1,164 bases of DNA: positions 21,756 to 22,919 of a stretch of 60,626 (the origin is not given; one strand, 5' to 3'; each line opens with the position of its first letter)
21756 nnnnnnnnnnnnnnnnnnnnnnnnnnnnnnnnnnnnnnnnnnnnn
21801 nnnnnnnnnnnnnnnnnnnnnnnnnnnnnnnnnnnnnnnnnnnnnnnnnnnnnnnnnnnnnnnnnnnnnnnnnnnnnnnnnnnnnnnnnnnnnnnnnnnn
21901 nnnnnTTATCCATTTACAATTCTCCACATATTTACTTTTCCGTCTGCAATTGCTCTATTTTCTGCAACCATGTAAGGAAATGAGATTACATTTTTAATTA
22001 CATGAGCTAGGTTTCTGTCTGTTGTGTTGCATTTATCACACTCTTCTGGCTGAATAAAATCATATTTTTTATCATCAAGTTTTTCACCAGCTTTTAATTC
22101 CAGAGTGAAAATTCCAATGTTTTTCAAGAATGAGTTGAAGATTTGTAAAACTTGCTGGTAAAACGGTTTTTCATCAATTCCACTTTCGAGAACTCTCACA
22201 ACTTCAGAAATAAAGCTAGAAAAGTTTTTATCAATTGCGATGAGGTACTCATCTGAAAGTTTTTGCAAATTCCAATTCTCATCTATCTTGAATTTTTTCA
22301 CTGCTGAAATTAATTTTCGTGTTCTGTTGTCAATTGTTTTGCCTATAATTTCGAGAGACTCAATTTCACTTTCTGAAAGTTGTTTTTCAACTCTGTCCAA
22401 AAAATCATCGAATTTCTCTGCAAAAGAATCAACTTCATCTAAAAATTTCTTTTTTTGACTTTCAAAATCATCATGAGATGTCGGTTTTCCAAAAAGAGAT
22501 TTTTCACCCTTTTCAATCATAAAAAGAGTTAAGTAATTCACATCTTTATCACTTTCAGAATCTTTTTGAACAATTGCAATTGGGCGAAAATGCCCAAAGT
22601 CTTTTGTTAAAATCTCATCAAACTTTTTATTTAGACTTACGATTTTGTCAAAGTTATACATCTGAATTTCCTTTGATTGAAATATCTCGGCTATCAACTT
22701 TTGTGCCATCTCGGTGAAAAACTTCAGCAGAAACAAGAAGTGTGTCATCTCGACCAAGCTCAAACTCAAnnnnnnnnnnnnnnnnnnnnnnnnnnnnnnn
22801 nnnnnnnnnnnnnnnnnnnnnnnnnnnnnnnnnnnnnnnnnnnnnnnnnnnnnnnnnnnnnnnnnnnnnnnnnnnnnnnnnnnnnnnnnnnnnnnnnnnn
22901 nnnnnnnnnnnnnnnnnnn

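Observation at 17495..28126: Seven-gene cluster with four paralogous Hsp70 ATPases plus PIN, vWA, GrpE-like and coiled-coil modules: candidate undescribed chaperone-based conflict system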

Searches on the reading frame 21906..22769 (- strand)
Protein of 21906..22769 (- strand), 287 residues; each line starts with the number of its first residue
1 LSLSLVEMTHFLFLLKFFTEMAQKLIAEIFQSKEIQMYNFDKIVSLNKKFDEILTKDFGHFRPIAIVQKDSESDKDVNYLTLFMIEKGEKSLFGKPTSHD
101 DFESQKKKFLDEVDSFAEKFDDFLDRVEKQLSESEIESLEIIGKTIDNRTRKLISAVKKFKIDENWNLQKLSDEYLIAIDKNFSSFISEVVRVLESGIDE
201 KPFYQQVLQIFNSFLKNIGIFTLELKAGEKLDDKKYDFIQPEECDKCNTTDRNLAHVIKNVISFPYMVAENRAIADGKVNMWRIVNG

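Call 3: search_protein_families(library=pfam, proteins=[window:21906-22769:-], max_evalue=0.01)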
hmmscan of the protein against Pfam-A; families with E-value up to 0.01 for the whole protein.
window:21906-22769:- (287 aa): 0 families

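Call 4: search_protein_families(library=padloc, proteins=[window:21906-22769:-], max_evalue=0.01)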
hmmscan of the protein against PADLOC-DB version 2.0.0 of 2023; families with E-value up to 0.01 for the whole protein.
window:21906-22769:- (287 aa): 0 families

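Call 5: search_protein_families(library=ncbifam, proteins=[window:21906-22769:-], max_evalue=0.01)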
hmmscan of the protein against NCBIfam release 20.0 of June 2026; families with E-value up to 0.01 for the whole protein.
window:21906-22769:- (287 aa): 0 families

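Call 34: search_solved_structures(query=A2, max_evalue=10, show_alignments=2)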
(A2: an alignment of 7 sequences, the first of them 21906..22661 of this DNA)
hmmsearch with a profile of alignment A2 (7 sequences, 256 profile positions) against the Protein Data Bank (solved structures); distinct sequences matched with E-value up to 10: 12.
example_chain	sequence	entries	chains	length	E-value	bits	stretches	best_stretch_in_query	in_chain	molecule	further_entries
3s84_A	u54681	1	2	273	0.14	14.8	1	70-146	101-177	Apolipoprotein A-IV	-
2zts_A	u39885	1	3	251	0.31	13.7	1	126-194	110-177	Putative uncharacterized protein PH0186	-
5zuv_A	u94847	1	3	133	0.36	13.5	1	16-127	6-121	Spike glycoprotein,Spike glycoprotein,inhibitor EK1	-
7n8u_A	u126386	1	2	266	0.5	13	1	126-199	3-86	Triosephosphate isomerase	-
3gtn_A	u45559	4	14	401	0.7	12.5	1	160-213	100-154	Glucuronoxylanase xynC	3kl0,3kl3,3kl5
2efr_A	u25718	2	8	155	0.84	12.3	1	10-96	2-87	General control protein GCN4 and Tropomyosin 1 alpha chain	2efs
3j80_f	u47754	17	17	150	1.1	11.9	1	103-143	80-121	eS31 | Ubiquitin-40S ribosomal protein S27a | Small ribosomal subunit protein eS31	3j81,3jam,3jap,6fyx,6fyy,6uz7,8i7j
3j6x_31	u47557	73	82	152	2.5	10.7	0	102-143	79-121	40S ribosomal protein S31 | eS31 (yeast S31) | Ubiquitin-40S ribosomal protein S31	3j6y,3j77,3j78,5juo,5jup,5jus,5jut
6s47_Bg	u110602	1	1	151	2.8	10.5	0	102-143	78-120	Ubiquitin-40S ribosomal protein S31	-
8auv_N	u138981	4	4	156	4.2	10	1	109-143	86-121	eS31 (ubiquitin-40S ribosomal protein S27a) | ubiquitin-40S ribosomal protein S27a-like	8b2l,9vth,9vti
9b45_a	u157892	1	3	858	4.9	9.8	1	71-118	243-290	gp41 Tape measure protein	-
8vvi_F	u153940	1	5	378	8.1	9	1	10-154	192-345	MotA/TolQ/ExbB proton channel domain-containing protein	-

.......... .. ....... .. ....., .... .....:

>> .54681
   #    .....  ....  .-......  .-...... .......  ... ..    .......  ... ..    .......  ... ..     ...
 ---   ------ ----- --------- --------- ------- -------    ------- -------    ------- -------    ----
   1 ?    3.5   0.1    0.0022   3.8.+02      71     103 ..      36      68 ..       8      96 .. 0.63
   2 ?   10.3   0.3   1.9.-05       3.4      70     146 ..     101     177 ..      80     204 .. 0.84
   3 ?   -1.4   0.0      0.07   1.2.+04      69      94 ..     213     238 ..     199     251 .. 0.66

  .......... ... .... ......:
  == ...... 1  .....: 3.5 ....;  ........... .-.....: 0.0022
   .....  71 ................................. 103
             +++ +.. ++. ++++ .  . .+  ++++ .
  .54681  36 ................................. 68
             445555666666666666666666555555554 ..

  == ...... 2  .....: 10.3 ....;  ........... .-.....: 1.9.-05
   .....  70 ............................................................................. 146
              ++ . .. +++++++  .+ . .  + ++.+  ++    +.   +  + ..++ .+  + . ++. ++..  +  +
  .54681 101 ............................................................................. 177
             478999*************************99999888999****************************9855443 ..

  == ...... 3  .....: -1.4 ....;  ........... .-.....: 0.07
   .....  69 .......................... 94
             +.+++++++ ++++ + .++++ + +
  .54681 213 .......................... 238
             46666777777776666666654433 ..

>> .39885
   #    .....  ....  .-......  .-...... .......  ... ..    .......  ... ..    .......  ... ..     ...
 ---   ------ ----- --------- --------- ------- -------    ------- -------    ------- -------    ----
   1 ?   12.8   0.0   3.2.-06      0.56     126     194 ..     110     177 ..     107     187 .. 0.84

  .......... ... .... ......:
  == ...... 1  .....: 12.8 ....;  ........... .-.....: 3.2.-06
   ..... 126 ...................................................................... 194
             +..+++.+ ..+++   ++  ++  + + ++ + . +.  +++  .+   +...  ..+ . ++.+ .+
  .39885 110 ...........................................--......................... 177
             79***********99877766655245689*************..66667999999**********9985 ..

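Call 37: find_homologous_proteins(query=A2, max_evalue=0.001)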
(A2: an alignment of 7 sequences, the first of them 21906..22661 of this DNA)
Query A2 (7 sequences) (251 aa, profile of the alignment): 56 proteins with E <= 0.001 among 5383 candidates.
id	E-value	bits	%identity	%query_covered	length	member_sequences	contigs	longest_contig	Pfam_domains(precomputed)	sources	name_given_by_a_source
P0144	1.9e-95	337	100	100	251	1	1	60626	-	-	-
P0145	1.1e-91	325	88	100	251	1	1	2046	-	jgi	jgi:hypothetical protein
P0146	7.1e-76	273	53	99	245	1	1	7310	-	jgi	jgi:hypothetical protein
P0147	1.1e-74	269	24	88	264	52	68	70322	-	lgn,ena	-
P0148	1.1e-68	249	24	88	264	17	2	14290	-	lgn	-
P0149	2.7e-68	248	25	86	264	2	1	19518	-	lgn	-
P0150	3.1e-68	248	31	35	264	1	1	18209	-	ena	-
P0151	4.0e-68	248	22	98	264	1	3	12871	-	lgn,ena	-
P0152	6.7e-68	247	23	88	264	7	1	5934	-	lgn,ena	-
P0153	1.8e-66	242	23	88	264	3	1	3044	-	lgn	-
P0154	1.4e-62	230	23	92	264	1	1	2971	-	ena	-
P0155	8.4e-59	217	25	88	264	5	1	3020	-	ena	-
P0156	1.4e-56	210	28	33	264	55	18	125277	-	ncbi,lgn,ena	-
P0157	3.4e-56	209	25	88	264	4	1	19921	-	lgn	-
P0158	8.5e-56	207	26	81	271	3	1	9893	-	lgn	-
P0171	1.4e-53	200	24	80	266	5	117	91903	-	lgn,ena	-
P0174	1.6e-53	200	23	88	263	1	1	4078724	-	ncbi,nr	ncbi:hypothetical protein QYZ88_007705 [Lachnospiraceae bacterium C1.1]|nr:hypothetical protein [Lac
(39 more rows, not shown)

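Call 45: predict_structure(alignment_id=A5)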
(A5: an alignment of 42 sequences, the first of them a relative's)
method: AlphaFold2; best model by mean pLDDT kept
length: 251 residues; sequences in the alignment: 42
mean_pLDDT: 82.1   pTM: 0.74
mean pLDDT of the five models: 82.1, 81.2, 72.6, 68.6, 66.5
residues with pLDDT >= 90: 76; 70-90: 144; 50-70: 12; < 50: 19
segments of 3 or more residues with pLDDT < 50: 23-41
pLDDT, mean of each block of 10 residues (from residue 1): 75 68 44 35 79 86 92 95 92 87 89 92 90 89 87 87 84 93 90 81 82 82 88 83 84 57
secondary structure, 60 per line:
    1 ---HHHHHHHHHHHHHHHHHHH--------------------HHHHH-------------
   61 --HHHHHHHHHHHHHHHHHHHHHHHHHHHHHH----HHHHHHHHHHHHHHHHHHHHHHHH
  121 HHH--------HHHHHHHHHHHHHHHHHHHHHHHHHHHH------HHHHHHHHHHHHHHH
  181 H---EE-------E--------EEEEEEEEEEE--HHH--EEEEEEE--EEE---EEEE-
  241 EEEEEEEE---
elements in order: H4-22 H43-47 H63-92 H97-123 H132-159 H166-181 E203-213 E221-227 E230-232 E236-239 E241-248

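Call 47: fold_search(model_id=the predicted structure, library=pdb)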
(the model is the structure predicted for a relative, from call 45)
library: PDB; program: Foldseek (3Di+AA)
matches with E <= 10: 331; with E <= 0.001: 0
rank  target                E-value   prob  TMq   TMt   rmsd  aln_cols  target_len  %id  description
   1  8fl2_SR               3.6e-01  0.09  0.18  0.10  18.6       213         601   11  Human nuclear pre-60S ribosomal subunit (State I1) (released 2023-07-12)
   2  4k12_B                4.8e-01  0.60  0.20  0.53   6.9        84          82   15  Structural Basis for Host Specificity of Factor H Binding by Streptococcus pneumoniae (released 2014-04-09)
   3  2m6u_MODEL_1_A        5.1e-01  0.57  0.20  0.53   6.8        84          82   15  NMR Structure of CbpAN from Streptococcus pneumoniae (released 2014-04-16)
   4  1x91                  6.8e-01  0.30  0.25  0.37   6.3       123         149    6  Crystal structure of mutant form A of a pectin methylesterase inhibitor from Arabidopsis (released 2004-12-28)
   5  3ge4_A                7.2e-01  0.13  0.18  0.26  19.5       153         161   11  Crystal structure of ferritin:DNA-binding protein DPS from Brucella Melitensis (released 2009-03-03)
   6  9cu8_A                8.1e-01  0.63  0.26  0.54   6.4       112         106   13  Crystal Structure of TNFR2 TNFR2_mb1 Complex (released 2024-12-04)
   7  9div_F                9.6e-01  0.30  0.23  0.40   8.1       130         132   12  The crystal structure of de novo designed ChuA binding protein C8 (released 2025-05-21)
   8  8g3k_A                1.0e+00  0.23  0.21  0.36  17.5       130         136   16  Cryo-EM imaging scaffold subunits A and B used to display KRAS G12C complex with GDP (released 2023-08-09)
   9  1xg2_B                1.0e+00  0.21  0.24  0.35   6.7       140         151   11  Crystal structure of the complex between pectin methylesterase and its inhibitor protein (released 2005-03-22)
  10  1aep                  1.0e+00  0.21  0.26  0.35   6.2       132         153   11  MOLECULAR STRUCTURE OF AN APOLIPOPROTEIN DETERMINED AT 2.5-ANGSTROMS RESOLUTION (released 1994-01-31)
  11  1ki1_B                1.0e+00  0.11  0.16  0.13  11.0       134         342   15  Guanine Nucleotide Exchange Region of Intersectin in Complex with Cdc42 (released 2002-05-29)
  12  9qwr_B                1.0e+00  0.07  0.14  0.18  22.3       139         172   13  MIC60 helical bundle dimer (released 2026-02-25)
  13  9a5j_A                1.1e+00  0.21  0.18  0.08   9.4        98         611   14  Integrative model of DNAK-GUDB by crosslinking MS and deep learning (released 2024-09-18)
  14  7t2y_A                1.1e+00  0.13  0.14  0.29  16.1        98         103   19  X-ray structure of a designed cold unfolding four helix bundle (released 2022-03-02)
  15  3r7k_A                1.1e+00  0.23  0.23  0.17   7.6       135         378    7  Crystal structure of a probable acyl CoA dehydrogenase from Mycobacterium abscessus ATCC 19977 / DSM 44196 (released 2011-04-13)
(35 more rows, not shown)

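Call 56: find_encoding_contigs(protein=P0174, flank=10000, max_places=1)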
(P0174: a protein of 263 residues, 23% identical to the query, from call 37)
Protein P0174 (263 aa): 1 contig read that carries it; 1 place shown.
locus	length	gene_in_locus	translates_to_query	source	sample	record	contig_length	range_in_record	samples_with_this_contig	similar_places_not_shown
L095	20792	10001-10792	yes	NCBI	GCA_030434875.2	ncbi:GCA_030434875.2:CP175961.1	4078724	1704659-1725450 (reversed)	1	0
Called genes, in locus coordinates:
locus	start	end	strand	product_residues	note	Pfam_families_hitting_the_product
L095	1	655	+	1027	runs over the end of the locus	PF04313:HSDR_N, PF00270:DEAD, PF04851:ResIII, PF18766:SWI2_SNF2, PF22679:T1R_D3-like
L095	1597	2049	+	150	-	-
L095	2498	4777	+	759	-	PF00012:HSP70 (weak), PF13638:PIN_4, PF00012:HSP70, PF06723:MreB_Mbl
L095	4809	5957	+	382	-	PF23023:Anti-Pycsar_Apyc1, PF00753:Lactamase_B, PF16661:Lactamase_B_6, PF12706:Lactamase_B_2 (weak)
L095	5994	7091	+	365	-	-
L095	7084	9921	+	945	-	PF06723:MreB_Mbl (faint), PF00012:HSP70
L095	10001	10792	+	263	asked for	-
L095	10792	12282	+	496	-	PF00012:HSP70, PF06723:MreB_Mbl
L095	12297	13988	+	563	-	-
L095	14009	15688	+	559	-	PF00012:HSP70, PF06723:MreB_Mbl (faint)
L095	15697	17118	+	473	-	-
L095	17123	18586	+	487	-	PF00012:HSP70, PF06723:MreB_Mbl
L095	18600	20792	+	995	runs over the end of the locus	PF00176:SNF2-rel_dom, PF00271:Helicase_C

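Call 57: find_encoding_contigs(protein=P0171, flank=10000, max_places=3)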
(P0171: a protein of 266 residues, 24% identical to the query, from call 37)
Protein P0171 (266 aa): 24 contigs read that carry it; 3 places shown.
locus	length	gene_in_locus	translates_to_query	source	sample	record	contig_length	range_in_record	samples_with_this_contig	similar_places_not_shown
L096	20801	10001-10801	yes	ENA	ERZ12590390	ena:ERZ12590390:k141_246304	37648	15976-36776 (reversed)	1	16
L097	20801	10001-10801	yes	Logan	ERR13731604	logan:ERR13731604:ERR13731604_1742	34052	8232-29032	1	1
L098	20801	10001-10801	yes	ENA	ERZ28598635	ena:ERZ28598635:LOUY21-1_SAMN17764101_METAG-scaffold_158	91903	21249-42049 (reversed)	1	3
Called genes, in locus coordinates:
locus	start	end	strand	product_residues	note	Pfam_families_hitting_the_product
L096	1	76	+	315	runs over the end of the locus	?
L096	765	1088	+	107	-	PF13701:DDE_Tnp_1_4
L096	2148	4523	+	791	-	PF13638:PIN_4, PF00012:HSP70, PF06723:MreB_Mbl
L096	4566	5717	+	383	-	PF00753:Lactamase_B, PF16661:Lactamase_B_6, PF23023:Anti-Pycsar_Apyc1, PF12706:Lactamase_B_2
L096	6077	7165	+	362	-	-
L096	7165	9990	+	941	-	PF06723:MreB_Mbl (faint), PF00012:HSP70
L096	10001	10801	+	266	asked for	-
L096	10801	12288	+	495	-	PF00012:HSP70, PF06723:MreB_Mbl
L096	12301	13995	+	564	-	-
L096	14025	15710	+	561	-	PF00012:HSP70, PF06723:MreB_Mbl (faint)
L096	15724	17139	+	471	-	-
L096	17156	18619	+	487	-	PF00012:HSP70, PF06723:MreB_Mbl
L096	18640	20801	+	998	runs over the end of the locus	PF00176:SNF2-rel_dom, PF00270:DEAD (faint), PF04851:ResIII (weak), PF00271:Helicase_C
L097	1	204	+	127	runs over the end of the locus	PF19776:DUF6262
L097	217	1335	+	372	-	PF13481:AAA_25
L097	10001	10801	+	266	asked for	-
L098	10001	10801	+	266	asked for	-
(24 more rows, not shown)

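Call 61: search_protein_representatives(alignment_id=A5)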
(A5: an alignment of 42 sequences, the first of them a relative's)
Query: 42 sequences, 264 profile positions. Proteins with E-value up to 0.001 (for the whole library): 170; up to 1e-10: 102; up to 1e-30: 17. The best 150 are listed.
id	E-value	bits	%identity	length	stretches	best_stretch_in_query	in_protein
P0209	1.2e-98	346.2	-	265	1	2-263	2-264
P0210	8.4e-89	313.9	-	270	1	3-261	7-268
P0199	1.3e-73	264.1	-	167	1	96-264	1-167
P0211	3.6e-71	256.1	-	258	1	8-262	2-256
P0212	3.5e-64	233.2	-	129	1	136-264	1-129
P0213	2.4e-63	230.5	-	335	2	6-264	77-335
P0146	2.1e-56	207.8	-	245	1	13-263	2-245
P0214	1.6e-51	191.8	-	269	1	13-262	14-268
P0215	6.4e-46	173.3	-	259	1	11-262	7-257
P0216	1.8e-37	145.7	-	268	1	12-262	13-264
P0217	8.4e-37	143.5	-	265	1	11-262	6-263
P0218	9.7e-36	140.0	-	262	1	15-263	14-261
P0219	1.7e-35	139.2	-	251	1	12-262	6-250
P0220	6.8e-34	133.9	-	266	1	12-263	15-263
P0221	8.9e-34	133.5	-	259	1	9-262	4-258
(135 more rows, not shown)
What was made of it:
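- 21906..22661 (-): G4: 251-aa four-helix bundle plus small C-terminal beta domain; weakly GrpE-like. The family has 170 clusters at 50% identity among 1.84 billion proteins (call 61).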

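Call 81: search_protein_families(library=pfam, alignment_id=A5, max_evalue=1)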
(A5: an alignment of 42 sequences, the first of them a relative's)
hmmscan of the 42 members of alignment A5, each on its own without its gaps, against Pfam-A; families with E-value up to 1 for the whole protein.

A. member 1, P0144 (251 aa): 5 families
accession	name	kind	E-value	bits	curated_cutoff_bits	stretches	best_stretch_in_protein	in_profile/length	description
PF11494.13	Ta0938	-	0.18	12.7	27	1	77-125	27-75/92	Ta0938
PF10288.14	CTU2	-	0.23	12.3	27.9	0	132-159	2-29/110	Cytoplasmic tRNA 2-thiolation protein 2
PF08066.17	PMC2NT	-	0.24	12.5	23.3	1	54-92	52-90/91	PMC2NT (NUC016) domain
PF01025.24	GrpE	-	0.32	11.1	25.8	0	64-129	72-139/165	GrpE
PF11155.13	DUF2935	-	0.88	10.6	24.4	0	64-125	23-60/121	Domain of unknown function (DUF2935)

B. families by the number of members that match (of 42 scanned): 72 families (the first 25 are shown)
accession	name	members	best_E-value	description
PF14357.11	DUF4404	20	0.0011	Domain of unknown function (DUF4404)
PF24476.1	DUF7580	13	0.018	Domain of unknown function (DUF7580)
PF05527.17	TNFAIP8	9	0.0022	Tumor necrosis factor alpha-induced protein 8-like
PF14836.12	Ubiquitin_3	8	0.11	Ubiquitin-like domain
PF05377.16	FlaC_arch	7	0.016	Flagella accessory protein C (FlaC)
PF05267.17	DUF725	6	0.0056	Protein of unknown function (DUF725)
PF18476.7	PIN_8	6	0.029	PIN like domain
PF08713.17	DNA_alkylation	5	0.0026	DNA alkylation repair enzyme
PF01025.24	GrpE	5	0.014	GrpE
PF00439.30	Bromodomain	4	0.012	Bromodomain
PF18160.6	SLATT_5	4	0.015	SMODS and SLOG-associating 2TM effector domain family 5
PF03152.21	UFD1_N1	4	0.025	Ubiquitin fusion degradation protein UFD1, N-terminal subdomain 1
PF24618.1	LTN1_E3_ligase_5th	3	0.026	Listerin HEAT repeat region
PF24564.1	DUF7605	3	0.029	Domain of unknown function (DUF7605)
PF06005.17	ZapB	3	0.053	Cell division protein ZapB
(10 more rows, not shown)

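Call 89: search_dna_similar(query=window:21906-22661:-, collection=plasmids, mode=protein, max_evalue=0.001)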
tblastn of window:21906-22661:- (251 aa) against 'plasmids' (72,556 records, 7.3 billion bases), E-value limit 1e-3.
No match.

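Call 90: search_dna_similar(query=window:21906-22661:-, collection=phages, mode=protein, max_evalue=0.001)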
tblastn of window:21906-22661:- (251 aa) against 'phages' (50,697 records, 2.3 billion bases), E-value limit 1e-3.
No match.
